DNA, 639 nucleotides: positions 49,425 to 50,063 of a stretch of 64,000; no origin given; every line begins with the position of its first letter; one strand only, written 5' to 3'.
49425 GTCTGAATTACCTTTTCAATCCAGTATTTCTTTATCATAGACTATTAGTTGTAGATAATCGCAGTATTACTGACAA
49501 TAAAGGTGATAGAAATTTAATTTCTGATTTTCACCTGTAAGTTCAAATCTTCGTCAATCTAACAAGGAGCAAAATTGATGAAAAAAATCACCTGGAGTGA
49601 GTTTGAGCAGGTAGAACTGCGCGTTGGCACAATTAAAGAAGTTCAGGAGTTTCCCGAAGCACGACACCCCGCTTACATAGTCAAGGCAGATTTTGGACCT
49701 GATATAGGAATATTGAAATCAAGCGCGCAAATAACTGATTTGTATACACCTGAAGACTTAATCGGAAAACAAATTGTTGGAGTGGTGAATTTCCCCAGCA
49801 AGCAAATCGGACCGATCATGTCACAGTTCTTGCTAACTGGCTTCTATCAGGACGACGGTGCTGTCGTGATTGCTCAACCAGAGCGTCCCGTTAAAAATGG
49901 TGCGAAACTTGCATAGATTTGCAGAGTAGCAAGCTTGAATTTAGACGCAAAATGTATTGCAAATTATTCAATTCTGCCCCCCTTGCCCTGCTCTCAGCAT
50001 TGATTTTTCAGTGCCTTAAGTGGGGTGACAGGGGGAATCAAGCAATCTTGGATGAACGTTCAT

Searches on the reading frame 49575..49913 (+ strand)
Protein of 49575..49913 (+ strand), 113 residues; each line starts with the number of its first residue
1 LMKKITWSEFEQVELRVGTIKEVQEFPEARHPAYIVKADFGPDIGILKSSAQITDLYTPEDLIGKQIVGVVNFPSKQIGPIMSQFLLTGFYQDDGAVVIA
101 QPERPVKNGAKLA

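Call 17: search_protein_families(library=pfam, proteins=[window:49575-49913:+], max_evalue=0.001)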
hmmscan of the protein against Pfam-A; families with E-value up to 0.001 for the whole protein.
window:49575-49913:+ (113 aa): 1 family
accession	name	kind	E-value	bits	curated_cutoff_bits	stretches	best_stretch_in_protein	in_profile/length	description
PF01588.26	tRNA_bind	-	1.5e-10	41.5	27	1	15-111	1-96/96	Putative tRNA binding domain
